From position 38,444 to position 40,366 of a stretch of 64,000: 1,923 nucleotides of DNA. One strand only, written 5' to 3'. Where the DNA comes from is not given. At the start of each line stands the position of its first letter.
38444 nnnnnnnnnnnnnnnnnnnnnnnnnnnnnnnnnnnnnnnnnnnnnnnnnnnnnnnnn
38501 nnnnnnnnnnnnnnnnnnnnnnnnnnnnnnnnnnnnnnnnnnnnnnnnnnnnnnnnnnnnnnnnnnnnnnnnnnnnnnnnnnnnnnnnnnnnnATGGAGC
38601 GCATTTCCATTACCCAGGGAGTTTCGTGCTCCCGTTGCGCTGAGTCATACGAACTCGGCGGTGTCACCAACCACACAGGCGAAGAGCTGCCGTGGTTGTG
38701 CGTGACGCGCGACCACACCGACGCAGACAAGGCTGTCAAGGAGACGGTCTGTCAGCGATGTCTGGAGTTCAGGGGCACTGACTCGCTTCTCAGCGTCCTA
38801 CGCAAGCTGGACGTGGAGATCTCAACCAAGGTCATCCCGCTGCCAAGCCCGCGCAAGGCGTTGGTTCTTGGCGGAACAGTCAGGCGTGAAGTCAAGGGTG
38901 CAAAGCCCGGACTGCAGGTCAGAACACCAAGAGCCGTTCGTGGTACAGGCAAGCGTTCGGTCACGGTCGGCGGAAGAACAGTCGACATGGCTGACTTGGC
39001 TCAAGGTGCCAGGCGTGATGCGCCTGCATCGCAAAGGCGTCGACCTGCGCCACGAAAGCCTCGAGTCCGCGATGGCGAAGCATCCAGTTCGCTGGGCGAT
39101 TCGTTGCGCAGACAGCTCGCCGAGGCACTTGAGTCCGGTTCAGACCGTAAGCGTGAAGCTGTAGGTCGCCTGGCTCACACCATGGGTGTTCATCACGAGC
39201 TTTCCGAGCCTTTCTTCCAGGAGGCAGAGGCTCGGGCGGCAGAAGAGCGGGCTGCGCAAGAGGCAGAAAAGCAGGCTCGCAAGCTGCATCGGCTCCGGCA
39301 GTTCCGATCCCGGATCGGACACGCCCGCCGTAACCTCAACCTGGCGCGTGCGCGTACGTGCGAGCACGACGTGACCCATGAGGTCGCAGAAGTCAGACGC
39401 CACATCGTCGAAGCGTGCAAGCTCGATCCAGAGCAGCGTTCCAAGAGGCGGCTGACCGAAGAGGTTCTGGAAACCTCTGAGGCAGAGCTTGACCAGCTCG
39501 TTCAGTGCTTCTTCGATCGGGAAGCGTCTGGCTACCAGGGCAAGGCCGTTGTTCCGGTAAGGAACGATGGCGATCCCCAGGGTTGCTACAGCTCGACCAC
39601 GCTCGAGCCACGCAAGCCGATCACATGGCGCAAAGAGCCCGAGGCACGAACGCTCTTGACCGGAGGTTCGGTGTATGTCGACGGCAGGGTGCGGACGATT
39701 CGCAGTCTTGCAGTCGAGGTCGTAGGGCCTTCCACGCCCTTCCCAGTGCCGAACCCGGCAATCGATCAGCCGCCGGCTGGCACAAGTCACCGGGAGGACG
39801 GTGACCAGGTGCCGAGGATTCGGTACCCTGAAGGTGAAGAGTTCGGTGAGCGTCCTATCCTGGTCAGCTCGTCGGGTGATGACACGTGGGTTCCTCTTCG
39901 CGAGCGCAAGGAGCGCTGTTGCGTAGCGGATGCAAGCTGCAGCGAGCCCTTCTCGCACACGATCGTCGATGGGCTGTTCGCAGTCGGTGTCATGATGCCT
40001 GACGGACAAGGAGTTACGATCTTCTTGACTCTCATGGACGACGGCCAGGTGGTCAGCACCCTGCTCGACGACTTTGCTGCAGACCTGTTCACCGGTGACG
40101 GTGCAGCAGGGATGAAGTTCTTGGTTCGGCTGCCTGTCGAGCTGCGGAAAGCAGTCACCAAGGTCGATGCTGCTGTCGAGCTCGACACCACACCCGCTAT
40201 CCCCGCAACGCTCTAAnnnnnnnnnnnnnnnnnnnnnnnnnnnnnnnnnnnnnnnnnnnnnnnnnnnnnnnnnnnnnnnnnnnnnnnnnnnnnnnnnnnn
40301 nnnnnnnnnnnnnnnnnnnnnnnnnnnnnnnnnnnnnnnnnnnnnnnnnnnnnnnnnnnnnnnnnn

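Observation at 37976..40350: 2.4-kb high-GC island encoding a Zn-ribbon hypothetical protein, bounded by the GC-rich hairpin repeat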

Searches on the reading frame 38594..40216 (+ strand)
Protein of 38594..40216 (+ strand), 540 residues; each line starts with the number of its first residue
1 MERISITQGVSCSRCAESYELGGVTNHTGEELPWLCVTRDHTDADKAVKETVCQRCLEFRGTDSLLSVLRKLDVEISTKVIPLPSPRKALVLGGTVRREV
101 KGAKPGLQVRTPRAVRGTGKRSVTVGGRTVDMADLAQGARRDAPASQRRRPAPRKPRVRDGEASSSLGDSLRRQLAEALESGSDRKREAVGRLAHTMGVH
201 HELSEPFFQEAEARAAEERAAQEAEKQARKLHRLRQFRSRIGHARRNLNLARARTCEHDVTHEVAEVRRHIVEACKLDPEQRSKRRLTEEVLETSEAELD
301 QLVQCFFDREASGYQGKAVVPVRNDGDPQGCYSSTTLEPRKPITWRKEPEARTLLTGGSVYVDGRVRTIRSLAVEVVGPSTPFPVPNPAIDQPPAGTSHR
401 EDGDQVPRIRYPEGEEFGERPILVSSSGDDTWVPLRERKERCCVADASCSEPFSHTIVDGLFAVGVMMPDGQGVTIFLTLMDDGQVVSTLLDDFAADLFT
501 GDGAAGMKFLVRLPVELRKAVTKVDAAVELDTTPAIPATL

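Call 10: search_protein_families(library=pfam, proteins=[window:38594-40216:+], max_evalue=0.1)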
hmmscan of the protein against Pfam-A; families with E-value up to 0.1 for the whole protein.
window:38594-40216:+ (540 aa): 1 family
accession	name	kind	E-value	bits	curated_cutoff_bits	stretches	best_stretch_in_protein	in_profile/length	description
PF01479.30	S4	-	0.031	14.5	22.8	1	350-374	18-42/48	S4 domain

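Call 11: search_protein_families(library=phrogs, proteins=[window:38594-40216:+], max_evalue=0.1)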
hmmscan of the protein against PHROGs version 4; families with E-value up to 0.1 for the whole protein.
window:38594-40216:+ (540 aa): 0 families

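Call 12: find_homologous_proteins(query=window:38594-40216:+, max_evalue=0.001)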
Query window:38594-40216:+: 8000 candidates shared short words with the query, none scored E <= 0.001.

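Call 15: find_encoding_contigs(protein=window:38594-40216:+, flank=10000)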
Protein window:38594-40216:+ (540 aa): 19 contigs read that carry it; 6 places shown.
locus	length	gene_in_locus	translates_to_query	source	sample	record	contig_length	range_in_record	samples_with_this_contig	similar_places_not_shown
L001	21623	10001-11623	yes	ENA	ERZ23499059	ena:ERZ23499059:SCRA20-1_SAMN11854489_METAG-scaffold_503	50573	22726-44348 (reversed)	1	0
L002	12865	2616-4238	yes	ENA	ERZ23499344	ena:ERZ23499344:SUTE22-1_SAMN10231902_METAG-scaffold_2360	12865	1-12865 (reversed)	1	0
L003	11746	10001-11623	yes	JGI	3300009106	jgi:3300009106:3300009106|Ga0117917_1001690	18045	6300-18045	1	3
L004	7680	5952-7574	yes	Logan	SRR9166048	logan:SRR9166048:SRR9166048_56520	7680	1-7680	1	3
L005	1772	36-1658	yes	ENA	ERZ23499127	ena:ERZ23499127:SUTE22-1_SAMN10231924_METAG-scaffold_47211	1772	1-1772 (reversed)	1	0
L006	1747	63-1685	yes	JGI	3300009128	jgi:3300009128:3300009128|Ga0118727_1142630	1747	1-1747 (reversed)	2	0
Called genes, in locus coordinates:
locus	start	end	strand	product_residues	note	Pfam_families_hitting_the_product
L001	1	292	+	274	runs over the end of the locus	PF02163:Peptidase_M50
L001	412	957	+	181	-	PF01250:Ribosomal_S6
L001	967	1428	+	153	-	PF00436:SSB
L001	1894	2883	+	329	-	PF02661:Fic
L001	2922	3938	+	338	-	PF00152:tRNA-synt_2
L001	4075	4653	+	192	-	PF08207:EFP_N, PF01132:EFP, PF09285:Elong-fact-P_C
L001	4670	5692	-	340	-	PF00154:RecA_N, PF08423:Rad51, PF06745:ATPase (faint), PF01637:ATPase_2 (weak), PF27531:MT3502_N (weak), PF02283:CobU (weak), PF21096:RecA_C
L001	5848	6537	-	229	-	PF12844:HTH_19 (weak), PF13413:HTH_25, PF09136:Glucodextran_B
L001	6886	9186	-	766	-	PF13491:FtsK_4TM, PF17854:FtsK_alpha, PF01580:FtsK_SpoIIIE, PF09397:FtsK_gamma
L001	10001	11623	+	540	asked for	-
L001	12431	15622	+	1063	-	PF04563:RNA_pol_Rpb2_1, PF04561:RNA_pol_Rpb2_2, PF04565:RNA_pol_Rpb2_3, PF10385:RNA_pol_Rpb2_45, PF00562:RNA_pol_Rpb2_6, PF04560:RNA_pol_Rpb2_7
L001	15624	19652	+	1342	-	PF04997:RNA_pol_Rpb1_1, PF00623:RNA_pol_Rpb1_2, PF04983:RNA_pol_Rpb1_3, PF05000:RNA_pol_Rpb1_4, PF04998:RNA_pol_Rpb1_5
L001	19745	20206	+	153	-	PF02075:RuvC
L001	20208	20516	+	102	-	-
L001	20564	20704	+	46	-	-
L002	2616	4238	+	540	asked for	-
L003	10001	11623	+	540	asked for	-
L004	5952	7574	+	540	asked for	-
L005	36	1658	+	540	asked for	-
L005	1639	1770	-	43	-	?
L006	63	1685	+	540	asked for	-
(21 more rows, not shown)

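Call 22: search_protein_representatives(protein=window:38594-40216:+)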
Query: 540 residues. Proteins with E-value up to 0.001 (for the whole library): 19; up to 1e-10: 3; up to 1e-30: 0. The best 19 are listed.
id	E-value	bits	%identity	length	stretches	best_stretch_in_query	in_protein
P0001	1.5e-13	66.7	31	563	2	3-312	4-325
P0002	2.2e-13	66.1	37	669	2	6-75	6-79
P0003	5.8e-12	61.5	30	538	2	1-236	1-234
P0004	2.6e-10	56.0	34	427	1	108-460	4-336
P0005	1.5e-09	53.5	34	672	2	2-76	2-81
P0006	3.3e-09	52.4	32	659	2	6-277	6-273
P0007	1.6e-08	50.1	30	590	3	6-76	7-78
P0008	9.1e-08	47.6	33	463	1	9-423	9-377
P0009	1.3e-07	47.2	31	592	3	4-110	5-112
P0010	2.5e-07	46.2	35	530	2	6-110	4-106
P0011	9.8e-07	44.2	34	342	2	6-81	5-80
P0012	1.4e-05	40.4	26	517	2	3-178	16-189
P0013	1.1e-04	37.5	33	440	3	222-305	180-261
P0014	1.3e-04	37.2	33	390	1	220-425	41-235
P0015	1.3e-04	37.2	30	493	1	191-424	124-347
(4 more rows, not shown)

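Call 27: find_homologous_proteins(query=A1, max_evalue=0.001)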
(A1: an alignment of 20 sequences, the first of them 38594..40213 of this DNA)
Query A1 (20 sequences): 8000 candidates shared short words with the query, none scored E <= 0.001.

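Call 28: find_encoding_contigs(protein=P0001, flank=10000)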
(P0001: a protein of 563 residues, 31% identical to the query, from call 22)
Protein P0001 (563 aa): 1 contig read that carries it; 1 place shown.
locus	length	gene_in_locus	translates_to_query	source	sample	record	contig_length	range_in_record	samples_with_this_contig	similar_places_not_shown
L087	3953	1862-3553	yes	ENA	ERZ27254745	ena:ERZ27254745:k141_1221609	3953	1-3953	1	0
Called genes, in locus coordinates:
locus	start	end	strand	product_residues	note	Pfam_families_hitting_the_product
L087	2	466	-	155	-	?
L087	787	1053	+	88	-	-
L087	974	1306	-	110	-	-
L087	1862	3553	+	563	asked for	-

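Call 29: find_related_loci(query=P0001, collection=viral_contigs, flank=10000)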
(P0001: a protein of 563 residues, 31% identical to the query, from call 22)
Query P0001 (563 aa) in viral_contigs; peptide patterns used: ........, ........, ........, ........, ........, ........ (x = any residue, [..] = any of these).
No stretch of DNA in the collection matches any of the patterns.

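Call 30: find_encoding_contigs(protein=P0002, flank=10000, max_places=3)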
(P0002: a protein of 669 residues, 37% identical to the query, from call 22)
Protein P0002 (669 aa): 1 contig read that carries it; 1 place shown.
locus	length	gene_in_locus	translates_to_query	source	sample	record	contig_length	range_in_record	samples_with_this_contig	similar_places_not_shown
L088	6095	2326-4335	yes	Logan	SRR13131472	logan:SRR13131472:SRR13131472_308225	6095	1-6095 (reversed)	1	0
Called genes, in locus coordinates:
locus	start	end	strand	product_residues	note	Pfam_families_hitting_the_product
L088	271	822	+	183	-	-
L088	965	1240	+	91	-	-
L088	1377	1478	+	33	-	-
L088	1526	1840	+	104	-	-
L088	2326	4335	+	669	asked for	-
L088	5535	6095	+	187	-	?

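Call 31: find_encoding_contigs(protein=P0003, flank=10000, max_places=3)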
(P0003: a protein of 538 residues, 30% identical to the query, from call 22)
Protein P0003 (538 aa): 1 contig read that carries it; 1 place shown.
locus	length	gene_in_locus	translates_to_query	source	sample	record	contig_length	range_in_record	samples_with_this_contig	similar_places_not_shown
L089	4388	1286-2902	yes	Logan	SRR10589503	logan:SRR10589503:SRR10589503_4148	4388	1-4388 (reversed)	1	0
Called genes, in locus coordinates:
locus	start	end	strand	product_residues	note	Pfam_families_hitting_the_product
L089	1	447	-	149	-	?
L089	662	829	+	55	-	-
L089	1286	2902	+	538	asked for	-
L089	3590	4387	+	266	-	?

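Call 32: find_encoding_contigs(protein=P0008, flank=10000, max_places=3)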
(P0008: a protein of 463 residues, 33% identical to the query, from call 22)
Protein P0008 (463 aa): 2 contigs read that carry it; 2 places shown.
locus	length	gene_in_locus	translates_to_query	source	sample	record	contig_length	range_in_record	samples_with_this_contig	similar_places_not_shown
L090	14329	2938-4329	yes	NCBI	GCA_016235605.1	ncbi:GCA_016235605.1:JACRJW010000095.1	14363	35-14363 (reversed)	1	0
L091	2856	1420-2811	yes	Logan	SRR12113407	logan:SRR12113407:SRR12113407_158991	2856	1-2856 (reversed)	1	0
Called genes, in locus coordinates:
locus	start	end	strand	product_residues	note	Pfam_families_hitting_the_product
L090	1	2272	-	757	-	PF13491:FtsK_4TM (weak), PF17854:FtsK_alpha, PF01580:FtsK_SpoIIIE, PF09397:FtsK_gamma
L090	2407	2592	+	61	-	-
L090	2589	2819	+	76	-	-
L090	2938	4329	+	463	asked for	-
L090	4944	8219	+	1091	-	PF04563:RNA_pol_Rpb2_1, PF04561:RNA_pol_Rpb2_2, PF04565:RNA_pol_Rpb2_3, PF10385:RNA_pol_Rpb2_45, PF00562:RNA_pol_Rpb2_6, PF04560:RNA_pol_Rpb2_7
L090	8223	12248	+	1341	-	PF04997:RNA_pol_Rpb1_1, PF00623:RNA_pol_Rpb1_2, PF04983:RNA_pol_Rpb1_3, PF05000:RNA_pol_Rpb1_4, PF04998:RNA_pol_Rpb1_5, PF25984:BSH_YknX (faint)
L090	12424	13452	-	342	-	PF00561:Abhydrolase_1, PF12697:Abhydrolase_6, PF12146:Hydrolase_4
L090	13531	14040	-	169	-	-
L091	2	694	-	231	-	?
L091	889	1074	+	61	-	-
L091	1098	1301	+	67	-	-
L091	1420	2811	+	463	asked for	-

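Call 33: find_encoding_contigs(protein=P0010, flank=10000, max_places=3)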
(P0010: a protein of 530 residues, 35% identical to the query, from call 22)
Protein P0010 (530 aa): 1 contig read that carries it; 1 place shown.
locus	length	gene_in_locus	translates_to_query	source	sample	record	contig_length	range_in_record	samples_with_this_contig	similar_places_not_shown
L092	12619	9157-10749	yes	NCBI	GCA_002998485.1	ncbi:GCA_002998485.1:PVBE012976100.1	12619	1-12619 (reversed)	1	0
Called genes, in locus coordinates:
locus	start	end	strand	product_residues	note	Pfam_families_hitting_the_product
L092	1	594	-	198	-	?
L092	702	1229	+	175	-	PF01250:Ribosomal_S6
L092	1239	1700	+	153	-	PF00436:SSB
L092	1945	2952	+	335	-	PF00152:tRNA-synt_2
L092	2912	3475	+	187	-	PF08207:EFP_N, PF01132:EFP, PF09285:Elong-fact-P_C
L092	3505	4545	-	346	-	PF00154:RecA_N, PF08423:Rad51, PF06745:ATPase (faint), PF13481:AAA_25 (faint), PF01637:ATPase_2 (weak), PF27531:MT3502_N (weak), PF02283:CobU (weak), PF21096:RecA_C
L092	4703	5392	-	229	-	PF12844:HTH_19 (faint), PF13413:HTH_25, PF09136:Glucodextran_B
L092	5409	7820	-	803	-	PF13491:FtsK_4TM, PF17854:FtsK_alpha, PF01580:FtsK_SpoIIIE, PF09397:FtsK_gamma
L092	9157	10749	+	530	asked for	-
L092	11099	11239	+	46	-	-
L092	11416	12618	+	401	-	?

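Call 39: find_encoding_contigs(protein=P0005, flank=10000, max_places=2)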
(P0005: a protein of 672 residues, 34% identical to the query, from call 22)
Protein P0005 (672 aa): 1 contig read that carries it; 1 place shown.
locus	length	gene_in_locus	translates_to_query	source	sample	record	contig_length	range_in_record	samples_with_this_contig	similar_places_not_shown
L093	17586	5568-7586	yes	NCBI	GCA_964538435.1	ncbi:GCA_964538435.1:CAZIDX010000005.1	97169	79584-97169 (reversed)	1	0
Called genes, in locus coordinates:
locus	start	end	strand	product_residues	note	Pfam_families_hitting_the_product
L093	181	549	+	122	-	-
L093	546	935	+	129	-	-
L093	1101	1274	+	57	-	-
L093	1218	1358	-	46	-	-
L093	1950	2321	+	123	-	-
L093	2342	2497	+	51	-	-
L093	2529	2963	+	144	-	-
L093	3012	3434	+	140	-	-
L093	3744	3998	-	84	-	-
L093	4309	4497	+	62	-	-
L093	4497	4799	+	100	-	-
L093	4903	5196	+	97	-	-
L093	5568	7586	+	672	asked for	-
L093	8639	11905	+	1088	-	PF04563:RNA_pol_Rpb2_1, PF04561:RNA_pol_Rpb2_2, PF04565:RNA_pol_Rpb2_3, PF10385:RNA_pol_Rpb2_45, PF00562:RNA_pol_Rpb2_6, PF04560:RNA_pol_Rpb2_7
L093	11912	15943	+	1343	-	PF04997:RNA_pol_Rpb1_1, PF00623:RNA_pol_Rpb1_2, PF04983:RNA_pol_Rpb1_3, PF05000:RNA_pol_Rpb1_4, PF04998:RNA_pol_Rpb1_5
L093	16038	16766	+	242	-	PF20772:TACO1_YebC_N, PF01709:Transcrip_reg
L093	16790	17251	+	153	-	PF02075:RuvC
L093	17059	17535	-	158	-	-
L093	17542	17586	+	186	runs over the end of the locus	PF01728:FtsJ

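Call 40: find_encoding_contigs(protein=P0012, flank=10000, max_places=2)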
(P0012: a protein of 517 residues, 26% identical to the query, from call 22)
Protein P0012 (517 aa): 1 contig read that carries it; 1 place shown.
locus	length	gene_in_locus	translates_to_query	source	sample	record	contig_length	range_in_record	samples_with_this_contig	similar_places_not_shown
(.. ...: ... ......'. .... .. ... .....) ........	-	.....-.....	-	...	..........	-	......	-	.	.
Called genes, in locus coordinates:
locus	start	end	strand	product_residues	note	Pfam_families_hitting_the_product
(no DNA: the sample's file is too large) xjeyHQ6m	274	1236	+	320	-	PF00152:tRNA-synt_2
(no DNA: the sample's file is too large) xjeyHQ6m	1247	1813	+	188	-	PF08207:EFP_N, PF01132:EFP, PF09285:Elong-fact-P_C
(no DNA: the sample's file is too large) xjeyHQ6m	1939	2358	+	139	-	-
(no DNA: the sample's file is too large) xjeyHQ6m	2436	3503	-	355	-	PF00154:RecA_N, PF08423:Rad51, PF06745:ATPase (faint), PF01637:ATPase_2 (weak), PF27531:MT3502_N (weak), PF02283:CobU (weak), PF21096:RecA_C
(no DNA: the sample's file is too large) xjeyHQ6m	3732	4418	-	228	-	PF12844:HTH_19, PF13413:HTH_25, PF09136:Glucodextran_B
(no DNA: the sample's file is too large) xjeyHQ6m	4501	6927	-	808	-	-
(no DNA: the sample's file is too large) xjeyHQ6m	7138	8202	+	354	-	-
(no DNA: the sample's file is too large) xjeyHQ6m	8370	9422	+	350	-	-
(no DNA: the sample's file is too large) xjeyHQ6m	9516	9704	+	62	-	-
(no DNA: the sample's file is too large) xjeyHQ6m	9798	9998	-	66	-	-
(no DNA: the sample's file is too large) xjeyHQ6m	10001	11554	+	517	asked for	-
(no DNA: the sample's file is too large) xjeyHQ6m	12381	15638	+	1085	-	PF04563:RNA_pol_Rpb2_1, PF04561:RNA_pol_Rpb2_2, PF04565:RNA_pol_Rpb2_3, PF10385:RNA_pol_Rpb2_45, PF00562:RNA_pol_Rpb2_6, PF04560:RNA_pol_Rpb2_7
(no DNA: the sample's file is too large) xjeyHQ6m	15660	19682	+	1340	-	PF04997:RNA_pol_Rpb1_1, PF00623:RNA_pol_Rpb1_2, PF04983:RNA_pol_Rpb1_3, PF05000:RNA_pol_Rpb1_4, PF04998:RNA_pol_Rpb1_5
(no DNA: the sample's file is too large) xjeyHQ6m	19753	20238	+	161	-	PF02075:RuvC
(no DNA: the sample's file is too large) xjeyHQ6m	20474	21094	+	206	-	PF00156:Pribosyltran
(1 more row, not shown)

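Call 41: find_encoding_contigs(protein=P0015, flank=10000, max_places=2)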
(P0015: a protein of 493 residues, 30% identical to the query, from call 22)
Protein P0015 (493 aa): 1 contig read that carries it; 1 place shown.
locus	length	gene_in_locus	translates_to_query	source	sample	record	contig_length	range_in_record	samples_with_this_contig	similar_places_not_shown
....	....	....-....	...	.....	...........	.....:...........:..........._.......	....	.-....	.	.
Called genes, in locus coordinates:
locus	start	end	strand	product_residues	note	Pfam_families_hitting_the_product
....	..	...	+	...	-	-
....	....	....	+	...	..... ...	-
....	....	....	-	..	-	-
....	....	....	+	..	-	?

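Call 46: predict_structure(alignment_id=A1)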
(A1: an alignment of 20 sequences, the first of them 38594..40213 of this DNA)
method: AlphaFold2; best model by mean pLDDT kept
length: 540 residues; sequences in the alignment: 20
mean_pLDDT: 64.4   pTM: 0.38
mean pLDDT of the five models: 64.4, 63.2, 61.7, 61.6, 61.5
residues with pLDDT >= 90: 147; 70-90: 86; 50-70: 89; < 50: 218
segments of 3 or more residues with pLDDT < 50: 82-104, 106-149, 314-380, 432-459, 500-540
pLDDT, mean of each block of 10 residues (from residue 1): 79 95 90 94 95 95 93 84 41 36 36 38 40 40 44 51 70 86 84 86 85 92 95 96 98 93 98 97 97 97 85 48 42 33 39 41 40 39 59 57 62 72 64 42 28 38 51 56 53 51 42 43 37 30
secondary structure, 60 per line:
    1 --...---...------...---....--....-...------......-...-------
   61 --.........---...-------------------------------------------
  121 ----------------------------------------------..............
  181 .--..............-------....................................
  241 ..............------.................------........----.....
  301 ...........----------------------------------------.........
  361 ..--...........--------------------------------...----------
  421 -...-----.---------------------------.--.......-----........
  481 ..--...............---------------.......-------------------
elements in order: E3-5 E9-11 E18-20 E24-27 E30-33 E35-37 H44-49 E51-53 H65-71 E75-77 H167-181 H184-197 H205-254 H261-277 H284-291 H296-311 E352-362 E365-375 E408-410 E422-424 E461-467 E473-482 E485-495 H496-499 H515-521
